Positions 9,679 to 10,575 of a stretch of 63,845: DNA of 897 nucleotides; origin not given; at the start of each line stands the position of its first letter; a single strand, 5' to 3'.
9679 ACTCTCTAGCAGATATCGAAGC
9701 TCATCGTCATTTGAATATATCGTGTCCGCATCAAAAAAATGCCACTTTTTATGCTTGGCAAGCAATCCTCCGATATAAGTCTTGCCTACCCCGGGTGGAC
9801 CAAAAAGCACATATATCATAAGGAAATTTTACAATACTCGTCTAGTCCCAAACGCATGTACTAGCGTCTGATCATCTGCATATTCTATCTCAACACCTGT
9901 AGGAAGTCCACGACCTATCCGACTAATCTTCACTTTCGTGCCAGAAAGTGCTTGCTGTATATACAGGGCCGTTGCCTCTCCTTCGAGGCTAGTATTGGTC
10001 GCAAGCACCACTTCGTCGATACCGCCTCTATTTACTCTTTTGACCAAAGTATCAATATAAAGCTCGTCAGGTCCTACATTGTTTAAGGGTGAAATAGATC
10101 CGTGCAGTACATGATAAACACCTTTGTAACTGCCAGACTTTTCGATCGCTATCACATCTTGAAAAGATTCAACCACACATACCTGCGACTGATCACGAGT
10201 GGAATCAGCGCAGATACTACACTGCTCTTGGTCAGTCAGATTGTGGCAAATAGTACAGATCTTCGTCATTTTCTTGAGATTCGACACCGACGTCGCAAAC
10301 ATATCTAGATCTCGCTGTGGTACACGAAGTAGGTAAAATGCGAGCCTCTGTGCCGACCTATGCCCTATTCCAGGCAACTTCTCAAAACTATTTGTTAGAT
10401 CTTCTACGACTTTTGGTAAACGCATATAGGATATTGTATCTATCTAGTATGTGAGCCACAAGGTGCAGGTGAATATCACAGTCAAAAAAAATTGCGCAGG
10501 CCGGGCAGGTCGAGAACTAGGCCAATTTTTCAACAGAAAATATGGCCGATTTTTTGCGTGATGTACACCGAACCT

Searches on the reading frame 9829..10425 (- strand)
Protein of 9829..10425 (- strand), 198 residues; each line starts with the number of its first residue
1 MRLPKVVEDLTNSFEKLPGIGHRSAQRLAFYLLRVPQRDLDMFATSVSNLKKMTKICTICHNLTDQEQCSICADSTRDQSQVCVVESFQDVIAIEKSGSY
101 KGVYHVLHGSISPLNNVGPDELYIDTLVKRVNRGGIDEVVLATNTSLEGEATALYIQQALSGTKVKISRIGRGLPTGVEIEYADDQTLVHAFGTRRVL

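Call 15: find_related_loci(query=window:9829-10425:-, collection=genome_contigs, flank=3000)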
Query window:9829-10425:- (198 aa) in genome_contigs; peptide patterns used: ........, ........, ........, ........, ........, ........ (x = any residue, [..] = any of these).
271 stretches matched a pattern; 185 encode a relative of the query (tblastn E <= 1e-3); the best 80 are kept; 80 distinct loci.
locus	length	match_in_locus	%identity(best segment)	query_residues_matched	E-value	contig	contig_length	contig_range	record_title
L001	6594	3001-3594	93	1-198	1e-125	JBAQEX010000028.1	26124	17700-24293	MAG: Microgenomates group bacterium isolate MFD12003_ilm_asm_bin69 k127_26220, whole genome shotgun sequence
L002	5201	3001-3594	87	1-198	4e-119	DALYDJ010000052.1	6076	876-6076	MAG TPA_asm: Candidatus Woesebacteria bacterium isolate CTOTU14224 NODE_3619_length_6076_cov_3.819133, whole genome shot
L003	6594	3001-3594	86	1-198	5e-118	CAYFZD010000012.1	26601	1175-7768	MAG TPA_asm: uncultured Pseudomonadales bacterium isolate ERP113451_co1_113 genome assembly, contig: NODE_2055_length_26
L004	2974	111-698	87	1-196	2e-121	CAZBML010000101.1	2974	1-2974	MAG TPA_asm: uncultured Pseudomonadales bacterium isolate SRP278252_co2_164 genome assembly, contig: NODE_75779_length_2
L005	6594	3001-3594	84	1-198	6e-116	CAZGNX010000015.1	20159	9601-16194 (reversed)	MAG TPA_asm: uncultured Pseudomonadales bacterium isolate SRP192515_co1_89 genome assembly, contig: NODE_2471_length_201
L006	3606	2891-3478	85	1-196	4e-117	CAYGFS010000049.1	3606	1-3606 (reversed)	MAG TPA_asm: uncultured Pseudomonadales bacterium isolate ERP113451_co1_9 genome assembly, contig: NODE_40003_length_360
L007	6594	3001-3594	84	1-198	1e-114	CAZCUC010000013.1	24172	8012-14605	MAG TPA_asm: uncultured Pseudomonadales bacterium isolate SRP286056_co1_428 genome assembly, contig: NODE_2385_length_24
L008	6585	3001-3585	86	1-195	8e-114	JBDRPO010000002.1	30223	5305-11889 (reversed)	MAG: bacterium isolate MEGAHIT-group-2.121 k141_544756, whole genome shotgun sequence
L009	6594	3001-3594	84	1-198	1e-113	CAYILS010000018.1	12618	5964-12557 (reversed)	MAG TPA_asm: uncultured Pseudomonadales bacterium isolate ERP119705_co23_57 genome assembly, contig: NODE_5036_length_12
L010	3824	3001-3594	80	1-198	8e-110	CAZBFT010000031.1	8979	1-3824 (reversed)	MAG TPA_asm: uncultured Pseudomonadales bacterium isolate SRP050083_co7_41 genome assembly, contig: NODE_7403_length_897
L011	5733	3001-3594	79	1-198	3e-107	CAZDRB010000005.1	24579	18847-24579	MAG TPA_asm: uncultured Pseudomonadales bacterium isolate SRP093185_co1_60 genome assembly, contig: NODE_1150_length_245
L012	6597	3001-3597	57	1-196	8e-78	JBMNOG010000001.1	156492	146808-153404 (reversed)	MAG: Patescibacteria group bacterium isolate SBF912SR1HQ0020 scaffold_189_c1, whole genome shotgun sequence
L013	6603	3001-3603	55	1-196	9e-74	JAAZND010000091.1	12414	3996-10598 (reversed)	MAG: Candidatus Beckwithbacteria bacterium isolate AS27yjCOA_127 152802_AS27, whole genome shotgun sequence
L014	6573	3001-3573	55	3-196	8e-72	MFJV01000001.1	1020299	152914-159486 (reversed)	MAG: Candidatus Gottesmanbacteria bacterium RIFCSPLOWO2_01_FULL_43_11b rifcsplowo2_01_scaffold_30, whole genome shotgun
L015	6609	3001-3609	52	1-198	4e-72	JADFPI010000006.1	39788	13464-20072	MAG: Patescibacteria group bacterium isolate B72T1L10 B72T1L10_NODE996, whole genome shotgun sequence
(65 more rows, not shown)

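Call 22: find_related_loci(query=window:9829-10425:-, collection=metagenome_contigs, flank=10000)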
Query window:9829-10425:- (198 aa) in metagenome_contigs; peptide patterns used: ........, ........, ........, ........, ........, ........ (x = any residue, [..] = any of these).
386 stretches matched a pattern; 240 encode a relative of the query (tblastn E <= 1e-3); the best 80 are kept; 80 distinct loci.
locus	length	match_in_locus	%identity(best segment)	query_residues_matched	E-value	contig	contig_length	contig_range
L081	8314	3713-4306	87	1-198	5e-118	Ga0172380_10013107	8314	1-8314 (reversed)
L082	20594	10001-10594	88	1-198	7e-118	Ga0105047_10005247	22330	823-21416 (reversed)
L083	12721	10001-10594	86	1-198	4e-118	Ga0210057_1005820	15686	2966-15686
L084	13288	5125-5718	86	1-198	5e-118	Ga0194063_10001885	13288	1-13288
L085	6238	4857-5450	86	1-198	4e-118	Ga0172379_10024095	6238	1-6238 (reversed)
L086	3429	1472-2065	86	1-198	2e-120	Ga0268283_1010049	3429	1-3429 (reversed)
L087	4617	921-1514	85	1-198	9e-118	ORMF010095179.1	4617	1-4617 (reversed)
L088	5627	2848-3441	85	1-198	5e-117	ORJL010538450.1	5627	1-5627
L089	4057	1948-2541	86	1-198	9e-117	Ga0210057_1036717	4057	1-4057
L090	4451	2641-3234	86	1-198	3e-116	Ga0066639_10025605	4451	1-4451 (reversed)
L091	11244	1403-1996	86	1-198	1e-115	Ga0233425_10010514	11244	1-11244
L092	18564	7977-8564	83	1-196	4e-114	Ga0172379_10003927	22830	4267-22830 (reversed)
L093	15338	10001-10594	83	1-198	4e-114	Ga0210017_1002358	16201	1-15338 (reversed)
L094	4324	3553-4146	82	1-198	1e-114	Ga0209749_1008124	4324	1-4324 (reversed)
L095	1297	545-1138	83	1-198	3e-123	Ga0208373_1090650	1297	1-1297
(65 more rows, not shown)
